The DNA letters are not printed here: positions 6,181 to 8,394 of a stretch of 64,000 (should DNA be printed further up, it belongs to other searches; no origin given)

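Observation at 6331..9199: Translationally coupled operon: small coiled-coil protein, HExxH peptidase with prion-like S/G/Y tract, and tandem nucleotidyltransferase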

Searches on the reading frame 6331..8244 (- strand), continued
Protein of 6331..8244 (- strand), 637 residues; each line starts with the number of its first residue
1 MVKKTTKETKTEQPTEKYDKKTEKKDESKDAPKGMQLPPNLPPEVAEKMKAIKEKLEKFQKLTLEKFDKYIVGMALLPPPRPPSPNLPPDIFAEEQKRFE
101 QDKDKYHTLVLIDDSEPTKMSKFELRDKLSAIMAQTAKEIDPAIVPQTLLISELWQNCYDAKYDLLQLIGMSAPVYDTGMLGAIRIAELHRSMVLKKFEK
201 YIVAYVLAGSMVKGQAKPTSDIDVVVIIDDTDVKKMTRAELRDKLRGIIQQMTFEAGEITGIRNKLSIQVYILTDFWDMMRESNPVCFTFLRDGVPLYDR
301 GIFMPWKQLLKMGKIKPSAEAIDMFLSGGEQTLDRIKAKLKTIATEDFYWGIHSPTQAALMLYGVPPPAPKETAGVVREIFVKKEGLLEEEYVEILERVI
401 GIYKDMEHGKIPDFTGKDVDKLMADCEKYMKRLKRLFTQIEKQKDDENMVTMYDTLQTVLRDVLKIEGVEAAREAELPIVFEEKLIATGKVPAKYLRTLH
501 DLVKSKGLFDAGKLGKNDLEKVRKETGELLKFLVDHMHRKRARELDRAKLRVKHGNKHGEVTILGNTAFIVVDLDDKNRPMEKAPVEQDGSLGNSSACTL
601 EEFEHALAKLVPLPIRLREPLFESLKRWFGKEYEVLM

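Call 20: find_related_loci(query=window:6331-8244:-, collection=genome_contigs, flank=6000)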
Query window:6331-8244:- (637 aa) in genome_contigs; peptide patterns used: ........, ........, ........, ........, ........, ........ (x = any residue, [..] = any of these).
121 stretches matched a pattern; 107 encode a relative of the query (tblastn E <= 1e-3); the best 80 are kept; 80 distinct loci.
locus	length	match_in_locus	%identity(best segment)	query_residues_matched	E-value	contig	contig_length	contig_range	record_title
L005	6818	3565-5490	76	1-637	0e+0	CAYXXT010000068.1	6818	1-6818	MAG TPA_asm: uncultured Methanosarcinales archaeon isolate SRP178908_co2_264 genome assembly, contig: NODE_7976_length_6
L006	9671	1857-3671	80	32-635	0e+0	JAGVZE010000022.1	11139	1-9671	Candidatus Woesearchaeota archaeon isolate RIFCSPLOWO2_12_FULL_46_25 rifcsplowo2_12_scaffold_8750, whole genome shotgun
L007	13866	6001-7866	65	9-634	0e+0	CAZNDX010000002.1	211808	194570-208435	MAG TPA_asm: uncultured Methanosarcinales archaeon isolate binchicken_co130_36 genome assembly, contig: NODE_114_length_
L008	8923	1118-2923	75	36-637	0e+0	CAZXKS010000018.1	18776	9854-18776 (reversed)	MAG TPA_asm: uncultured Methanosarcinales archaeon isolate SRP119689_co1_299 genome assembly, contig: NODE_4009_length_1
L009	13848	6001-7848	66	25-637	0e+0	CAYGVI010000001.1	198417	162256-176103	MAG TPA_asm: uncultured Methanosarcinales archaeon isolate ERP119294_co2_107 genome assembly, contig: k141_328456, whole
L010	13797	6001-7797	67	40-637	0e+0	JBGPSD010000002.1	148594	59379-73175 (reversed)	MAG: Candidatus Nanoarchaeia archaeon isolate OBJ1_062018_130_26 k141_69549_length_148594_cov_11.0000, whole genome shot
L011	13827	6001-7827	58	21-637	0e+0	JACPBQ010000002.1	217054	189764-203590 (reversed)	MAG: Candidatus Woesearchaeota archaeon isolate NC_groundwater_261_Ag_S-0.2um_40_15 S5_GD2017_2_S2_scaffold_35, whole ge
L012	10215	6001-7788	60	31-637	0e+0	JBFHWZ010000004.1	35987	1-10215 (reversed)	MAG: Candidatus Woesearchaeota archaeon isolate Mix_sand09.2021.07.Z.43 k141_308004_length_35987_cov_14.0659, whole geno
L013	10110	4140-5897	59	40-637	0e+0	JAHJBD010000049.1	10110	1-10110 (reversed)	MAG: Nanoarchaeota archaeon isolate Modern_marine.mb.241 Modern_marine.mb.241_k141_614594, whole genome shotgun sequence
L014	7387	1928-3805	57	3-637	0e+0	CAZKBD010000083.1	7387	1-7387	MAG TPA_asm: uncultured Methanosarcinales archaeon isolate SRP062349_co5_67 genome assembly, contig: NODE_5736_length_73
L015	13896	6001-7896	55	1-637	0e+0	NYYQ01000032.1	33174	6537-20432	MAG: Candidatus Woesearchaeota archaeon isolate ARS74 MHASMcontig_604025, whole genome shotgun sequence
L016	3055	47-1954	57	1-637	0e+0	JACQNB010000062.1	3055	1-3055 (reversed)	MAG: Candidatus Woesearchaeota archaeon isolate NC_groundwater_1244_Ag_S-0.1um_55_21 S_p1_S3_coassembly_k141_1449750, wh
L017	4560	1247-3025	59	33-637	0e+0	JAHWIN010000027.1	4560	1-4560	MAG: Candidatus Woesearchaeota archaeon isolate YT1_767 k127_19131046, whole genome shotgun sequence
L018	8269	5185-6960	59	34-637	0e+0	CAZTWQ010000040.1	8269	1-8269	MAG TPA_asm: uncultured Methanosarcinales archaeon isolate binchicken_co28_237 genome assembly, contig: NODE_5552_length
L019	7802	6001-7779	58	28-635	0e+0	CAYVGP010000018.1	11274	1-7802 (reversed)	MAG TPA_asm: uncultured Methanosarcinales archaeon isolate SRP216583_co2_29 genome assembly, contig: NODE_4780_length_11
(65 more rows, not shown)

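Call 45: predict_structure(alignment_id=A2)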
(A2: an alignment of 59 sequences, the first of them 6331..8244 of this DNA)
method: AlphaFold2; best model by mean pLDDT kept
length: 637 residues; sequences in the alignment: 59
mean_pLDDT: 78.9   pTM: 0.45
mean pLDDT of the five models: 78.9, 78.1, 78.1, 73.7, 71.9
residues with pLDDT >= 90: 42; 70-90: 500; 50-70: 57; < 50: 38
segments of 3 or more residues with pLDDT < 50: 1-37
pLDDT, mean of each block of 10 residues (from residue 1): 29 29 30 47 63 83 83 84 74 76 83 74 84 87 87 86 84 85 89 87 87 80 87 71 81 85 82 85 75 85 80 67 60 60 75 86 83 90 89 91 81 72 88 85 81 87 83 81 85 88 85 79 88 87 82 86 87 82 86 86 81 80 86 80
secondary structure, 60 per line:
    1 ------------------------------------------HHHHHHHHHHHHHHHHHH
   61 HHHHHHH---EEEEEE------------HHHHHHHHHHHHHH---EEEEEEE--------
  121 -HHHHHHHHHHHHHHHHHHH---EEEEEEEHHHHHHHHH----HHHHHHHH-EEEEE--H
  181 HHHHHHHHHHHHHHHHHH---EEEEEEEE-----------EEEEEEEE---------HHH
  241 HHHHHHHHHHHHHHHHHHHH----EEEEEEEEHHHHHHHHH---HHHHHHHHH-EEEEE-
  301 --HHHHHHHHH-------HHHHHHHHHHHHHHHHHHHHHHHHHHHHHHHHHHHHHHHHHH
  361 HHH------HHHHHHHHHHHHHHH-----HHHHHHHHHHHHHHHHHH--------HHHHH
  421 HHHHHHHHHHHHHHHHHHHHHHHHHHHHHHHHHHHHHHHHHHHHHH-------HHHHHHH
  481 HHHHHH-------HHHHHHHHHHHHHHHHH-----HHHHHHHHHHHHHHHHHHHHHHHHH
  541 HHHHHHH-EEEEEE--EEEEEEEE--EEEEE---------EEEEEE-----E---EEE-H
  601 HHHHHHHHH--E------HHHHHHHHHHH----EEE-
elements in order: H43-67 E71-76 H89-102 E106-112 H122-140 E144-150 H151-159 H164-171 E173-177 H180-198 E202-209 E221-228 H238-260 E265-272 H273-281 H285-293 E295-299 H303-311 H319-363 H370-384 H390-407 H416-466 H474-486 H494-510 H516-547 E549-554 E557-564 E567-571 E581-586 E596-598 H600-609 H619-629 E634-636

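Call 48: fold_search(model_id=the predicted structure, library=pdb)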
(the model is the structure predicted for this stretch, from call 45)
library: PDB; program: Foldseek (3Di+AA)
matches with E <= 10: 1127; with E <= 0.001: 2
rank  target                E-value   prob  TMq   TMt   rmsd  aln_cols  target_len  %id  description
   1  6xz0                  2.7e-04  1.00  0.17  0.38  18.9       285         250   12  Crystal structure of spectinomycin adenyltransferase AAD(9) from Enterococcus faecialis with spectinomycin (released 2020-04-15)
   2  6sxj                  3.8e-04  1.00  0.16  0.36  19.2       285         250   13  Crystal structure of spectinomycin adenyltransferase AAD(9) from Enterococcus faecialis (released 2020-04-15)
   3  6fzb_B                1.2e-03  1.00  0.15  0.33  18.9       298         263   15  AadA in complex with ATP, magnesium and streptomycin (released 2018-06-13)
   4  7uy4_A                1.3e-03  1.00  0.15  0.33  19.2       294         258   14  Aminoglycoside-modifying enzyme ANT-3,9 in complex with spectinomycin and AMP-PNP (released 2023-05-10)
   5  5luh_B                1.6e-03  1.00  0.14  0.31  18.9       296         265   16  AadA E87Q in complex with ATP, calcium and streptomycin (released 2018-01-17)
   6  1kny_A                2.1e-03  1.00  0.17  0.37  19.8       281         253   13  KANAMYCIN NUCLEOTIDYLTRANSFERASE (released 1996-08-17)
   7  6nmk_B                2.2e-03  1.00  0.17  0.38  20.4       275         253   13  Binary complex structure of the T130K mutant of ANT-4'' with Neomycin (released 2020-01-15)
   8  5luh_A                2.2e-03  0.99  0.14  0.29  18.7       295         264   14  AadA E87Q in complex with ATP, calcium and streptomycin (released 2018-01-17)
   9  6fzb_A                2.4e-03  1.00  0.15  0.33  18.6       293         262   15  AadA in complex with ATP, magnesium and streptomycin (released 2018-06-13)
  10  7uy4_B                2.5e-03  0.99  0.15  0.32  19.2       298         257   15  Aminoglycoside-modifying enzyme ANT-3,9 in complex with spectinomycin and AMP-PNP (released 2023-05-10)
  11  6un8_A                2.6e-03  1.00  0.17  0.37  18.6       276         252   14  Wild type ANT bound to neomycin (released 2020-05-06)
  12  6nmk_A                2.8e-03  1.00  0.17  0.38  18.8       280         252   13  Binary complex structure of the T130K mutant of ANT-4'' with Neomycin (released 2020-01-15)
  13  5lpa_A                3.1e-03  0.99  0.14  0.30  18.4       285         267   15  AadA E87Q in complex with ATP, calcium and dihydrostreptomycin (released 2018-01-17)
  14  5g4a_B                3.1e-03  0.99  0.14  0.30  18.5       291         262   15  AadA in complex with ATP and magnesium (released 2017-11-29)
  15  6p01_A                3.5e-03  1.00  0.17  0.37  18.9       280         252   13  Apo structure of the E52D mutant of ANT-4 (released 2020-01-29)
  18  8xeo_B                5.0e-03  1.00  0.13  0.70   3.7       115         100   20  Crystal structure of MNT antitoxin (released 2024-12-18)
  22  7ae9_G                1.0e-02  1.00  0.16  0.55   5.8       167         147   21  Crystal structure of mono-AMPylated HEPN(R46E) toxin in complex with MNT antitoxin (released 2020-12-30)
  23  8xeo_A                2.0e-02  1.00  0.13  0.69   3.7       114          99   20  Crystal structure of MNT antitoxin (released 2024-12-18)
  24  7bxo_E                2.0e-02  1.00  0.14  0.54   6.2       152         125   13  Crystal structure of the toxin-antitoxin with AMP-PNP (released 2020-09-30)
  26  2rff                  2.6e-02  1.00  0.13  0.63   3.9       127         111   17  Crystal structure of a putative nucleotidyltransferase (NP_343093.1) from Sulfolobus solfataricus at 1.40 A resolution (released 2007-10-16)
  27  7bxo_A                2.9e-02  1.00  0.14  0.51   6.2       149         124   13  Crystal structure of the toxin-antitoxin with AMP-PNP (released 2020-09-30)
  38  6m6w_F                6.8e-02  1.00  0.15  0.56   5.5       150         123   13  Crystal structure the toxin-antitoxin MntA-HpeT mutant-Y104A (released 2020-09-30)
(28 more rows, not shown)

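Call 49: search_protein_families(library=pfam, alignment_id=A2, max_evalue=0.05)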
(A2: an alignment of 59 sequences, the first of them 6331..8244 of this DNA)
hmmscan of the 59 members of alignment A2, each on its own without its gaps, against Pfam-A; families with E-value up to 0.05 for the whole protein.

A. member 1, window:6331-8244:- (637 aa): 6 families
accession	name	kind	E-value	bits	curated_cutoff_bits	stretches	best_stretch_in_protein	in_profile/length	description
PF01909.29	NTP_transf_2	-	1.4e-07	32.2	21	1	197-245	10-61/93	Nucleotidyltransferase domain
PF18765.7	Polbeta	-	7.5e-07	29.7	26.9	1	198-248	7-58/93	Polymerase beta, Nucleotidyltransferase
PF22600.2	MTPAP-like_central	-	0.00039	20.9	27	1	193-245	32-80/139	Poly(A) RNA polymerase, mitochondrial-like, central palm domain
PF23762.1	SHCBP_N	-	0.00051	20.3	27.1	1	391-456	140-207/229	SHCBP N-terminal domain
PF20879.2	SidM_N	-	0.0045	16.7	27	1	207-257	64-113/285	SidM, N-terminal domain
PF17107.11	SesA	-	0.01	16.4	26.3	1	419-457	62-100/122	N-terminal domain on NACHT_NTPase and P-loop NTPases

B. families by the number of members that match (of 59 scanned): 29 families (the first 25 are shown)
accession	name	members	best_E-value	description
PF01909.29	NTP_transf_2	59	2.5e-08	Nucleotidyltransferase domain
PF18765.7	Polbeta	59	2.2e-07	Polymerase beta, Nucleotidyltransferase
PF22600.2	MTPAP-like_central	59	0.00039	Poly(A) RNA polymerase, mitochondrial-like, central palm domain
PF02037.33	SAP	34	0.00023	SAP domain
PF20879.2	SidM_N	29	0.00045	SidM, N-terminal domain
PF12633.13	Adenyl_cycl_N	24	0.00062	Adenylate cyclase NT domain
PF17107.11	SesA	16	0.00026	N-terminal domain on NACHT_NTPase and P-loop NTPases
PF25589.1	DUF7935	10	2e-05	Family of unknown function (DUF7935)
PF23762.1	SHCBP_N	3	0.00051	SHCBP N-terminal domain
PF05168.19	HEPN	3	0.0011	HEPN domain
PF03127.19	GAT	3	0.013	GAT domain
PF08497.15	Radical_SAM_N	3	0.021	Radical SAM N-terminal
PF03445.19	DUF294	2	0.0061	Putative nucleotidyltransferase DUF294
PF22014.2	DUF6932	2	0.01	Family of unknown function (DUF6932)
PF24211.1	DUF7432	2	0.019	Family of unknown function (DUF7432)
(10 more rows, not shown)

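Call 60: search_solved_structures(query=A2, max_evalue=1, show_alignments=0)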
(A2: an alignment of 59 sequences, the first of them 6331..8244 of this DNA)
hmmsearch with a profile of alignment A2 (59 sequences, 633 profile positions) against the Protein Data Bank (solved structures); distinct sequences matched with E-value up to 1: 5.
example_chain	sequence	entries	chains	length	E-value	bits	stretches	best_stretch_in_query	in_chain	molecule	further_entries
3nku_A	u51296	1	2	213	0.014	17.2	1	199-229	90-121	DrrA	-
6yx5_B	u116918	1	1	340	0.03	16.1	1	199-229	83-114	Multifunctional virulence effector protein DrrA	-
6n1l_A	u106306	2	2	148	0.22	13.2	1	468-528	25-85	Fibronectin-binding protein BBK32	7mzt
2hsb_A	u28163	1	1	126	0.22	13.2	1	338-428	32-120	Hypothetical UPF0332 protein AF0298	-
7n6g_5I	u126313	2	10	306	0.97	11.1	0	5-62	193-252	FAP119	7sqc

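Call 61: search_protein_families(library=pfam, proteins=[P0101, P0040, P0091, L003:9975-10517:+], max_evalue=0.05)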
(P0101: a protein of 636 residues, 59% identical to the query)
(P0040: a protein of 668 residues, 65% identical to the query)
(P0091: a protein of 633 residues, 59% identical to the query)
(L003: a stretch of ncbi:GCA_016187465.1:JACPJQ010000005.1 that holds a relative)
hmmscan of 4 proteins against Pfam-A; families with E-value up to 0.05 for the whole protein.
P0101 (636 aa): 6 families
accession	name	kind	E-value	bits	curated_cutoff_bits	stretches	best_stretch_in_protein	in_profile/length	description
PF25589.1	DUF7935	-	2e-05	24.6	27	1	116-168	78-127/171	Family of unknown function (DUF7935)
PF01909.29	NTP_transf_2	-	2.3e-05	25.1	21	1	194-240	10-59/93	Nucleotidyltransferase domain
PF18765.7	Polbeta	-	4.6e-05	24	26.9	1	196-247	8-60/93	Polymerase beta, Nucleotidyltransferase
PF12633.13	Adenyl_cycl_N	-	0.0013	19.2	27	1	196-245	89-137/199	Adenylate cyclase NT domain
PF22600.2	MTPAP-like_central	-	0.015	15.8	27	0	190-235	32-75/139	Poly(A) RNA polymerase, mitochondrial-like, central palm domain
PF02037.33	SAP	-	0.039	14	23.9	0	229-244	1-16/37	SAP domain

P0040 (668 aa): 6 families
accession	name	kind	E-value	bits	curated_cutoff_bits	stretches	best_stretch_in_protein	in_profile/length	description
PF01909.29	NTP_transf_2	-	9.9e-07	29.5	21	1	227-269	10-47/93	Nucleotidyltransferase domain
PF18765.7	Polbeta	-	5.9e-06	26.8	26.9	1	229-279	7-58/93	Polymerase beta, Nucleotidyltransferase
PF22600.2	MTPAP-like_central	-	0.003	18.1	27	1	223-276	31-80/139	Poly(A) RNA polymerase, mitochondrial-like, central palm domain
PF20879.2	SidM_N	-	0.0077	16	27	0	237-267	63-94/285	SidM, N-terminal domain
PF17107.11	SesA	-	0.018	15.6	26.3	0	432-498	44-109/122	N-terminal domain on NACHT_NTPase and P-loop NTPases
PF24211.1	DUF7432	-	0.047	14.5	27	0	122-150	76-102/120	Family of unknown function (DUF7432)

P0091 (633 aa): 5 families
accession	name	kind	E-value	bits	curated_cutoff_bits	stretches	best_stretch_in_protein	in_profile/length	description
PF01909.29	NTP_transf_2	-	2.3e-05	25.1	21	1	190-236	10-59/93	Nucleotidyltransferase domain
PF18765.7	Polbeta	-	4.5e-05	24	26.9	1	192-243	8-60/93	Polymerase beta, Nucleotidyltransferase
PF12633.13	Adenyl_cycl_N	-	0.0018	18.7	27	1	192-241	89-137/199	Adenylate cyclase NT domain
PF25589.1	DUF7935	-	0.0093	15.9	27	0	110-164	76-127/171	Family of unknown function (DUF7935)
PF22600.2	MTPAP-like_central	-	0.01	16.4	27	0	186-231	32-75/139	Poly(A) RNA polymerase, mitochondrial-like, central palm domain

L003:9975-10517:+ (180 aa): 1 family
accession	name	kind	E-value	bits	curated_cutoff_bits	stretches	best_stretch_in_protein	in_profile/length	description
PF05005.20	Ocnus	-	5.6e-06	26.8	23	1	110-152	49-93/108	Janus/Ocnus family (Ocnus)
